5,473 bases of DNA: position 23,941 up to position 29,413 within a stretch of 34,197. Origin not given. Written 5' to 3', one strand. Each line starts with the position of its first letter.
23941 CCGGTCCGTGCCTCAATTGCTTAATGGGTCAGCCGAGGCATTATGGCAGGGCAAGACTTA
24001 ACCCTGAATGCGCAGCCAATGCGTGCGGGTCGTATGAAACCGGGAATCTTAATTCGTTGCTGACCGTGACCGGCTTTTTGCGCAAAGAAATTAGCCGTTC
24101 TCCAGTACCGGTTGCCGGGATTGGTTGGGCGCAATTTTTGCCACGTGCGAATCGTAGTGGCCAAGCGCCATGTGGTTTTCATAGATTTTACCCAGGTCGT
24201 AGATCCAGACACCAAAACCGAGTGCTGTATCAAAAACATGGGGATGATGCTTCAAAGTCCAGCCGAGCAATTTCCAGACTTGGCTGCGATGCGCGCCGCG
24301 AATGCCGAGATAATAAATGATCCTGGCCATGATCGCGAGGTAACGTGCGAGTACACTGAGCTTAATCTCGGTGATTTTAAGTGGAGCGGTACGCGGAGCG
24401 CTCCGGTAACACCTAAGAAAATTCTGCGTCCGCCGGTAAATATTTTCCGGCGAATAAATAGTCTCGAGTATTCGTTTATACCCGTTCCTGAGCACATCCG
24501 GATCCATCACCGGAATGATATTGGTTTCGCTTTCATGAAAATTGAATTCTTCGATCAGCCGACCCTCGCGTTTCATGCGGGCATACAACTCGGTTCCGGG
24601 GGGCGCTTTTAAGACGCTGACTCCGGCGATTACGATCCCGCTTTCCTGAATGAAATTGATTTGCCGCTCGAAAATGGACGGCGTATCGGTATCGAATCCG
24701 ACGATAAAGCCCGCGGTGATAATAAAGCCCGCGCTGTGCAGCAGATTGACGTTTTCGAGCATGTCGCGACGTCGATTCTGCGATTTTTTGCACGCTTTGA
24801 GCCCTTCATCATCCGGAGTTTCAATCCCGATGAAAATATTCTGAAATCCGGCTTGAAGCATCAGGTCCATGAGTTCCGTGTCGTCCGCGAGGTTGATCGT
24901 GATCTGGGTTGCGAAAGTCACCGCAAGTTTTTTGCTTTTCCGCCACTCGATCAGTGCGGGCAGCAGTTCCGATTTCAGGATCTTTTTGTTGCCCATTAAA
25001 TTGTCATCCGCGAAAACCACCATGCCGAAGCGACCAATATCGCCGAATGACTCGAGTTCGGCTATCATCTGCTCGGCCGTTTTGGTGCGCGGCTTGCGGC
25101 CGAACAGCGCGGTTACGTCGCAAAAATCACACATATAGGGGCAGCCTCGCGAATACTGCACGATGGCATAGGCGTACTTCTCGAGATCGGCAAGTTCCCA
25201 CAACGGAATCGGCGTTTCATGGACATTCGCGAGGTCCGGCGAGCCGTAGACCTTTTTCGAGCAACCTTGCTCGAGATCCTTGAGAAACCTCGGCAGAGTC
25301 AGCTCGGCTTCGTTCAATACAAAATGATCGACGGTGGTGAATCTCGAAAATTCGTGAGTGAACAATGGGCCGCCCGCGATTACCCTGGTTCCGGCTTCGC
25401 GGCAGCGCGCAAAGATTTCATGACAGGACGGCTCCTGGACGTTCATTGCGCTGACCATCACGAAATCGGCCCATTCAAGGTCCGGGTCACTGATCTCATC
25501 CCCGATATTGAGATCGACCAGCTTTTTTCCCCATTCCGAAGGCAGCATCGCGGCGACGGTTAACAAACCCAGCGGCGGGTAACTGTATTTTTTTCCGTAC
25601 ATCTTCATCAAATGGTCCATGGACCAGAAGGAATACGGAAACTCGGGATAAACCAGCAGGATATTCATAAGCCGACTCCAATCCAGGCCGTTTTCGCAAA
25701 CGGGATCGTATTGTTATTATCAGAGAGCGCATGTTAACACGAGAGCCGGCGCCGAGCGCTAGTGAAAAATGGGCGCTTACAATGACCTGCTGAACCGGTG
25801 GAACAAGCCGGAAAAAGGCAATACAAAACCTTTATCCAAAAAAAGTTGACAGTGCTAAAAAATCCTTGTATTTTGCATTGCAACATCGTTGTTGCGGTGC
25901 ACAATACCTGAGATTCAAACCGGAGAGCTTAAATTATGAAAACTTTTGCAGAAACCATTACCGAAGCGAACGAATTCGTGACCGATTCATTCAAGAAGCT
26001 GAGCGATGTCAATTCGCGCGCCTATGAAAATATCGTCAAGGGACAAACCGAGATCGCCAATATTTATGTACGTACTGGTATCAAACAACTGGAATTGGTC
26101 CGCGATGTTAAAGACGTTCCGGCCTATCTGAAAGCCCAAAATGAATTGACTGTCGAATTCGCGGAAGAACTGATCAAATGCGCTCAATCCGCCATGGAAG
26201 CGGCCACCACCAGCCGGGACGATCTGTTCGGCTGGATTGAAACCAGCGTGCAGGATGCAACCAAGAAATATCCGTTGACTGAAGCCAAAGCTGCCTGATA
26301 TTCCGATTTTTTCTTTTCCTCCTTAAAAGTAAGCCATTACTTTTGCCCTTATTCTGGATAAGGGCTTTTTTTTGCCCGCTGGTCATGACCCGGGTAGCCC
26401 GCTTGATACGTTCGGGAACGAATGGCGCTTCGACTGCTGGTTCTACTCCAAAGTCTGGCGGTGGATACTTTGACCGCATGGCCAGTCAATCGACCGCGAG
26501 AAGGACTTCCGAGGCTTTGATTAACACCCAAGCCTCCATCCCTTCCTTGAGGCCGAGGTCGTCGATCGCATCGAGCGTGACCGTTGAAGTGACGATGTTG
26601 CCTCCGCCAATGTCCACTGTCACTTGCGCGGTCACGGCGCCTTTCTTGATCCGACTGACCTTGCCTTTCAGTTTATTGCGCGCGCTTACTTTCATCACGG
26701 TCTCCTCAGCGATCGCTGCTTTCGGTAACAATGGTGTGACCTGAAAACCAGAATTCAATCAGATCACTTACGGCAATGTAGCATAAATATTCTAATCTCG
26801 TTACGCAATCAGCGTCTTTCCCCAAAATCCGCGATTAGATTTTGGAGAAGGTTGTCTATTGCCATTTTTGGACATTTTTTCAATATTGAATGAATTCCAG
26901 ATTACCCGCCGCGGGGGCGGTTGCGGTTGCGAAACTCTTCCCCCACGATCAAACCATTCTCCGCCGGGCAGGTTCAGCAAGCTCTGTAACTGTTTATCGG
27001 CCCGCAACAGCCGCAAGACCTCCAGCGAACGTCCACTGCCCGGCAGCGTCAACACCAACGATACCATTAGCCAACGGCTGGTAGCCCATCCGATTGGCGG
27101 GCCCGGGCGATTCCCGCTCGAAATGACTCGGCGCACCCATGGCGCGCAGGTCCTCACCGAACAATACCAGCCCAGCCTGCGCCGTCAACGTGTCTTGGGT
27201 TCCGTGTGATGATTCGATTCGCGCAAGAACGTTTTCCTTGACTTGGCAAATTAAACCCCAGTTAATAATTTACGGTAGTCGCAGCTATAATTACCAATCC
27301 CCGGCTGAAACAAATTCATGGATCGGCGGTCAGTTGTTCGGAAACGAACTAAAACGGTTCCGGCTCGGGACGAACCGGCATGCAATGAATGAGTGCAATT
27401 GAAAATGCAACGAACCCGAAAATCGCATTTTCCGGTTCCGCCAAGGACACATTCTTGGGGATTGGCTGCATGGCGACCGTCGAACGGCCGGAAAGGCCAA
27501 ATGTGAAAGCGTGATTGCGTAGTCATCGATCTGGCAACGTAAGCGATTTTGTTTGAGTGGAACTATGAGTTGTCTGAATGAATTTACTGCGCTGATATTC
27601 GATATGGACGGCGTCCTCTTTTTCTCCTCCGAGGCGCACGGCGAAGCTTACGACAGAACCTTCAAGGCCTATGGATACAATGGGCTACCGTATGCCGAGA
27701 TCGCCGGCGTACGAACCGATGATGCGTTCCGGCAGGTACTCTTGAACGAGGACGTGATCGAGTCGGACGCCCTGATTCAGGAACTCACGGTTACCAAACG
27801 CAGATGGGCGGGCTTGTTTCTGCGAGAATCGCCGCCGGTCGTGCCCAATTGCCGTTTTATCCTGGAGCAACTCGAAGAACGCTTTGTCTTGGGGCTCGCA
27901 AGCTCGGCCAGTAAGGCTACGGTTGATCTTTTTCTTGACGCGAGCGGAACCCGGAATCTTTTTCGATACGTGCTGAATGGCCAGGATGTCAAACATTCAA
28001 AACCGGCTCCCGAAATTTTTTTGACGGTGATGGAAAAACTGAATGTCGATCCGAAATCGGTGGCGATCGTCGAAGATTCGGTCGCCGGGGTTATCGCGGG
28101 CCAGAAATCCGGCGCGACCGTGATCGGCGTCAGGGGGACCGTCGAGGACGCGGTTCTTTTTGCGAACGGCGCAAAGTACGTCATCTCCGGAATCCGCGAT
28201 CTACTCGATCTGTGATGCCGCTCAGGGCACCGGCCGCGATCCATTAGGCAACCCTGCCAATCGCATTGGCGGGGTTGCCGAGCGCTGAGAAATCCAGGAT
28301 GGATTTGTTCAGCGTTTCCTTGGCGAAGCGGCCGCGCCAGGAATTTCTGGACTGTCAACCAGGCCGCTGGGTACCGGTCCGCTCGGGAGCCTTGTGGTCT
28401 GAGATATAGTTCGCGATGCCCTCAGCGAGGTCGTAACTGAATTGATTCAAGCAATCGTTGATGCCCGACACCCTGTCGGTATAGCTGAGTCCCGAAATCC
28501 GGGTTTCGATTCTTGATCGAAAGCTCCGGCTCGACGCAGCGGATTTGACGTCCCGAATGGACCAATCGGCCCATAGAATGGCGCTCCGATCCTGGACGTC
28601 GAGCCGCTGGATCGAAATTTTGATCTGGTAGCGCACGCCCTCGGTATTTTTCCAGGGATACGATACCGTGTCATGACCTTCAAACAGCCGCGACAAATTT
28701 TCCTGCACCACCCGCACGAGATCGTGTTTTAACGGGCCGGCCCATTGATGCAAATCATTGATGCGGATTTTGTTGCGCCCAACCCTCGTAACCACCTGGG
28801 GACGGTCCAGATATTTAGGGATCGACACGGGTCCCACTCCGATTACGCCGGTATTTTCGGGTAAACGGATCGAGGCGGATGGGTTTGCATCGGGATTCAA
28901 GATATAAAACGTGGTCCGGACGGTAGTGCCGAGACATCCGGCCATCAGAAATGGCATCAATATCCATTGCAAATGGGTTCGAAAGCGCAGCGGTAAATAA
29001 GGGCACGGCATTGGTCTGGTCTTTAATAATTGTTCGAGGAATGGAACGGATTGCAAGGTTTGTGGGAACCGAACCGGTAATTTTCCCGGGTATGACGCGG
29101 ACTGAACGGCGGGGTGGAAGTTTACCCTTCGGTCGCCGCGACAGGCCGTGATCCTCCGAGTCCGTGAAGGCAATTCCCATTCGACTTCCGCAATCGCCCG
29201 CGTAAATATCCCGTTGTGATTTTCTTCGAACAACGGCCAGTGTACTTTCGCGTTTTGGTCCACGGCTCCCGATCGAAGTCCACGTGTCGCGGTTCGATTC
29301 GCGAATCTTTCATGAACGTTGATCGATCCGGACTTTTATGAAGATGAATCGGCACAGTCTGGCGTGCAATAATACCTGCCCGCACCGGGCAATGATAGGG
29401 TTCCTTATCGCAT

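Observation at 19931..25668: Minus-strand group of tailoring-type enzymes: B12-radical SAM, NodU/CmcH carbamoyltransferase, lipoprotein, GT14-like glycosyltransferase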

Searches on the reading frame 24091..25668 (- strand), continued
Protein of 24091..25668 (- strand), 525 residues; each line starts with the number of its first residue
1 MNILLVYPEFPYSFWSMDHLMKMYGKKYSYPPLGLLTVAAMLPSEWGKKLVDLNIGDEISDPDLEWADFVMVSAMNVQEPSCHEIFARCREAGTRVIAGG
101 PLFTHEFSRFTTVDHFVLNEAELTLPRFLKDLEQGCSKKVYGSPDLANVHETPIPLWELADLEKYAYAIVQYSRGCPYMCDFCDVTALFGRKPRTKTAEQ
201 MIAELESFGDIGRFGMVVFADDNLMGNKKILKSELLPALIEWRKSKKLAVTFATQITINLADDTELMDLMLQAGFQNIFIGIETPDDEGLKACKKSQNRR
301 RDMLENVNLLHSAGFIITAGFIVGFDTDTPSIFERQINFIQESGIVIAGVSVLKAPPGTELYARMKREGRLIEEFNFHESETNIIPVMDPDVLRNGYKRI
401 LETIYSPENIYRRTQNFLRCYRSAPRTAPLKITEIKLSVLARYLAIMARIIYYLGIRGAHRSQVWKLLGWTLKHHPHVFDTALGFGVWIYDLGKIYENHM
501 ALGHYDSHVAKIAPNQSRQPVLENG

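Call 72: get_annotated_region(hit=H3, flank=6000)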
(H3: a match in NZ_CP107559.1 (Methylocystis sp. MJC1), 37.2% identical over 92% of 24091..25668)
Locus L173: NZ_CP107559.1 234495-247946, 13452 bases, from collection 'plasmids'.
description: Methylocystis sp. MJC1 plasmid unnamed1, complete sequence
organism: Methylocystis sp. MJC1 (NCBI taxid 2654282)
taxonomy: Bacteria; Pseudomonadota; Alphaproteobacteria; Hyphomicrobiales; Methylocystaceae; Methylocystis; Methylocystis sp. MJC1
host: -; source: whole organism,Alpine Peat Bogs; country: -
typing (MOB-suite, as given by PLSDB): non-mobilizable
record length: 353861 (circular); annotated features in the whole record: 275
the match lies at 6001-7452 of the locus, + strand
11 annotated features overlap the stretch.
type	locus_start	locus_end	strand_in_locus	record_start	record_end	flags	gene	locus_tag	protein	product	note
CDS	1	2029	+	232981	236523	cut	-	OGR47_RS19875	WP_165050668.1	hypothetical protein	-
CDS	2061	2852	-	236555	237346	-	-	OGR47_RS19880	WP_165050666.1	S8 family serine peptidase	GO:0006508 - proteolysis [Evidence IEA]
CDS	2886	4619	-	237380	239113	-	-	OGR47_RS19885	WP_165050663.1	adenylate/guanylate cyclase domain-containing protein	-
CDS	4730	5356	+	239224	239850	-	-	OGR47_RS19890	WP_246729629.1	Crp/Fnr family transcriptional regulator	GO:0006355 - regulation of DNA-templated transcription [Evidence IEA]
CDS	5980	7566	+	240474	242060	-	-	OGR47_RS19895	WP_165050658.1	B12-binding domain-containing radical SAM protein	-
CDS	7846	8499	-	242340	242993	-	-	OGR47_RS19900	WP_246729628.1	c-type cytochrome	-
CDS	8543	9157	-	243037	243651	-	-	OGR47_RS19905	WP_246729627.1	c-type cytochrome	-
CDS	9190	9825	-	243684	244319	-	-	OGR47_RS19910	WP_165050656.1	c-type cytochrome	-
CDS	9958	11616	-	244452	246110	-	-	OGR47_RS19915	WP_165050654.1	hypothetical protein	-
CDS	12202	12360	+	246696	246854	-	-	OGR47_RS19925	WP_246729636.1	hypothetical protein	-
CDS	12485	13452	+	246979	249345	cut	-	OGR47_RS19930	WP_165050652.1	autotransporter outer membrane beta-barrel domain-containing protein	-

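Call 76: search_protein_families(library=pfam, proteins=[L007:7381-9882:-, L007:12904-13902:+, L008:8914-9864:+, L008:12648-14045:+, L010:4608-5546:+, L010:7844-8449:-, L011:8847-9515:+, L011:12398-12811:+], max_evalue=0.0001)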
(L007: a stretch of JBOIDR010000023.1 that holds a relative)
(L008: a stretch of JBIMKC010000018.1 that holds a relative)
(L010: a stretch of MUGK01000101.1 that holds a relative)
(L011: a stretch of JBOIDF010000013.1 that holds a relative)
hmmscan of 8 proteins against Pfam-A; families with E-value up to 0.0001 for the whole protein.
L007:7381-9882:- (833 aa): 3 families
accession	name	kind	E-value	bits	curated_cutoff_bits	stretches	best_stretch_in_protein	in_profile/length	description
PF00263.26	Secretin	-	3.5e-47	160.6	27.5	1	627-797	2-168/169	Bacterial type II and III secretion system protein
PF03958.22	Secretin_N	-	2e-30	105.3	28.2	3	428-549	2-68/69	Bacterial type II/III secretion system short domain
PF21305.2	type_II_gspD_N0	-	1.2e-14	54.3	27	1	192-262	1-71/71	GspD-like, N0 domain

L007:12904-13902:+ (332 aa): 1 family
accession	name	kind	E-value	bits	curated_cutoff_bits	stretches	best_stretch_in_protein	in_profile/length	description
PF00211.25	Guanylate_cyc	-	1.2e-11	45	21.9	1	36-198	8-180/183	Adenylate and Guanylate cyclase catalytic domain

L008:8914-9864:+ (316 aa): 1 family
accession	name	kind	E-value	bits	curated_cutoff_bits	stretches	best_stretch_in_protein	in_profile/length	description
PF01435.24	Peptidase_M48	-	3.2e-38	131.8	20.3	1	105-313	4-184/186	Peptidase family M48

L008:12648-14045:+ (465 aa): 1 family
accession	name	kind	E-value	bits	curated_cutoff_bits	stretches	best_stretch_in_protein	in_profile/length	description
PF12228.14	DUF3604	-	3e-134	449.1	20.4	1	59-433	2-377/591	Protein of unknown function (DUF3604)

L010:4608-5546:+ (312 aa): 1 family
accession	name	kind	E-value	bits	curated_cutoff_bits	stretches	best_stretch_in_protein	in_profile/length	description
PF01435.24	Peptidase_M48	-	3.3e-37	128.6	20.3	1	101-309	4-184/186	Peptidase family M48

L010:7844-8449:- (201 aa): 2 families
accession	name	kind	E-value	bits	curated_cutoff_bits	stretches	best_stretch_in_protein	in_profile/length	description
PF00156.33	Pribosyltran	-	5.4e-09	36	26.3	1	85-166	51-134/158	Phosphoribosyl transferase domain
PF14681.12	UPRTase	-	2.7e-05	24.2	27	1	83-174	83-176/206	Uracil phosphoribosyltransferase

L011:8847-9515:+ (222 aa): 1 family
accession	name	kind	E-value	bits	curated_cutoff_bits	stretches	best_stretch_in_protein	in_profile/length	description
PF00691.25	OmpA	-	4.6e-16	59.4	27.2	1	98-202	1-98/98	OmpA family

L011:12398-12811:+ (137 aa): 0 families

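Call 91: list_cluster_members(proteins=[window:24091-25668:-, window:22105-23832:-, P0128, P0174])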
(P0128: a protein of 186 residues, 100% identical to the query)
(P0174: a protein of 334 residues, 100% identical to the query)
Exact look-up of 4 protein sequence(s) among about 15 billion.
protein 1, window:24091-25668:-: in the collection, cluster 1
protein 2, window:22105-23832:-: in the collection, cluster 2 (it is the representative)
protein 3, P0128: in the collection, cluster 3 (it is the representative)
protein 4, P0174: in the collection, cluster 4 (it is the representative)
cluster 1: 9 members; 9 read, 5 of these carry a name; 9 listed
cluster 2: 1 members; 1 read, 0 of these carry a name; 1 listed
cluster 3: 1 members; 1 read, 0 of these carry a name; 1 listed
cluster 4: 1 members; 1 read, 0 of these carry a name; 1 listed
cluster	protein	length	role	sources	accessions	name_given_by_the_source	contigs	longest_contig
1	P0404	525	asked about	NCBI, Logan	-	-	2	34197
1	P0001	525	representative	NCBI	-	-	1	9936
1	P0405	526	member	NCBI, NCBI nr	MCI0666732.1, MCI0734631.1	MAG: B12-binding domain-containing radical SAM protein [Methylococcaceae bacterium] | B12-binding domain-containing radical SAM protein [Methylococcaceae bacterium]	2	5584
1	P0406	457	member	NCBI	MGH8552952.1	MAG: B12-binding domain-containing radical SAM protein, partial [Methylococcales ...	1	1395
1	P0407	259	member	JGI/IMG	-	radical SAM superfamily enzyme YgiQ (UPF0313 family)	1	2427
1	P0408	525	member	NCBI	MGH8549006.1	MAG: B12-binding domain-containing radical SAM protein [Methylococcales bacterium]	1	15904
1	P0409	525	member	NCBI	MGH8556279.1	MAG: B12-binding domain-containing radical SAM protein [Methylococcales bacterium]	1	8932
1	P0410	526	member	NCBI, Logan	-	-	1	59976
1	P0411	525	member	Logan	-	-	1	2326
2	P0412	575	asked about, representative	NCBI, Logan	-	-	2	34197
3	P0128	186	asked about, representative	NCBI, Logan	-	-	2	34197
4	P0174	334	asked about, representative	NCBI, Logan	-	-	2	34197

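Call 92: find_encoding_contigs(protein=P0410, flank=10000, max_places=2)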
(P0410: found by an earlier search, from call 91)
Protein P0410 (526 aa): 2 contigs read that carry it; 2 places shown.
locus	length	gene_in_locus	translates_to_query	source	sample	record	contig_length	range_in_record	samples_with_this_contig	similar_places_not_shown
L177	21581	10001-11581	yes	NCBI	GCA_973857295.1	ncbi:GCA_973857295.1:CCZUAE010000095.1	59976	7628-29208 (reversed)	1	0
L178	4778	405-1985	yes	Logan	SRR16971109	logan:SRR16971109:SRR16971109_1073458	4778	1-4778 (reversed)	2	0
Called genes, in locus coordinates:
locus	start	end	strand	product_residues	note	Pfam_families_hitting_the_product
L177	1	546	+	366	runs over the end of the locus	-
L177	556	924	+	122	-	PF00072:Response_reg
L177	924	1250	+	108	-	PF01740:STAS, PF13466:STAS_2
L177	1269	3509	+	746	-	PF01627:Hpt, PF02895:H-kinase_dim, PF02518:HATPase_c, PF01584:CheW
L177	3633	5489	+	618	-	PF18947:HAMP_2, PF00015:MCPsignal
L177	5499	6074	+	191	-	PF01584:CheW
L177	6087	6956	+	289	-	PF03705:CheR_N, PF08241:Methyltransf_11 (faint), PF08242:Methyltransf_12 (faint), PF01739:CheR, PF13649:Methyltransf_25 (faint), PF13847:Methyltransf_31 (faint)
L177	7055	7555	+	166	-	PF03975:CheD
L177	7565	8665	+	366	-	PF00072:Response_reg, PF01339:CheB_methylest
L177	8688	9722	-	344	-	PF10282:Lactonase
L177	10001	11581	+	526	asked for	PF02310:B12-binding, PF04055:Radical_SAM, PF13282:DUF4070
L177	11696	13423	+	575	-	PF02543:Carbam_trans_N, PF16861:Carbam_trans_C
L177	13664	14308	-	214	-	PF13759:2OG-FeII_Oxy_5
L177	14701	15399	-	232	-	PF25459:AIM3_BBC1_C, PF05257:CHAP (weak)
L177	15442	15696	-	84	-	-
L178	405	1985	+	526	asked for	PF02310:B12-binding, PF04055:Radical_SAM, PF13282:DUF4070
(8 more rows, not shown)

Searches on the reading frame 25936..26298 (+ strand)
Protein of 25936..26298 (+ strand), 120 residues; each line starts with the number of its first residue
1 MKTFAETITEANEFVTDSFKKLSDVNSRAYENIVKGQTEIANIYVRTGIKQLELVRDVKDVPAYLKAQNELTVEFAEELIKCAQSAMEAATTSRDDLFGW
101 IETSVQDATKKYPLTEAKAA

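Call 11: search_protein_families(library=ncbifam, proteins=[window:25936-26298:+], max_evalue=0.01)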
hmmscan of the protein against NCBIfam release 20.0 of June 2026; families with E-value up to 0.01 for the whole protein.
window:25936-26298:+ (120 aa): 2 families
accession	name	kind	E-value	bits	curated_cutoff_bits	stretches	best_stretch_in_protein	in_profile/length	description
TIGR01841.1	phasin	subfamily_domain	5.8e-07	29.9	30.2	1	2-43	34-75/88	TIGR01841 family phasin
TIGR02809.1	phasin_3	equivalog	0.003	18.1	65.85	1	6-79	4-76/110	phasin family protein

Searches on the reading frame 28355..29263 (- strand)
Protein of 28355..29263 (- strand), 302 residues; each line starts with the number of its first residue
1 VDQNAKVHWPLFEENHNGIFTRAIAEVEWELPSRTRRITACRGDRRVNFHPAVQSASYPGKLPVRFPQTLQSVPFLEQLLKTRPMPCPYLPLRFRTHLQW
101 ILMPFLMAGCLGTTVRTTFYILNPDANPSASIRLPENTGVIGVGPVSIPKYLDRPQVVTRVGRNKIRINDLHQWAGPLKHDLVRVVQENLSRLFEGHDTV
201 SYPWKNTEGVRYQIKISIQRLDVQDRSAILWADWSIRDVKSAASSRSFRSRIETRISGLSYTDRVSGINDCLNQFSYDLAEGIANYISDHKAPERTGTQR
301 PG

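Call 6: search_protein_families(library=pfam, proteins=[window:28355-29263:-], max_evalue=0.001)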
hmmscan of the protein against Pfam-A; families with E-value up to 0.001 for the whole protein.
window:28355-29263:- (302 aa): 1 family
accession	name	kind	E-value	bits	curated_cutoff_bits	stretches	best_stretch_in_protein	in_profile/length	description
PF03886.18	ABC_trans_aux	-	5.6e-32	111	26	1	120-280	1-161/161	ABC-type transport auxiliary lipoprotein component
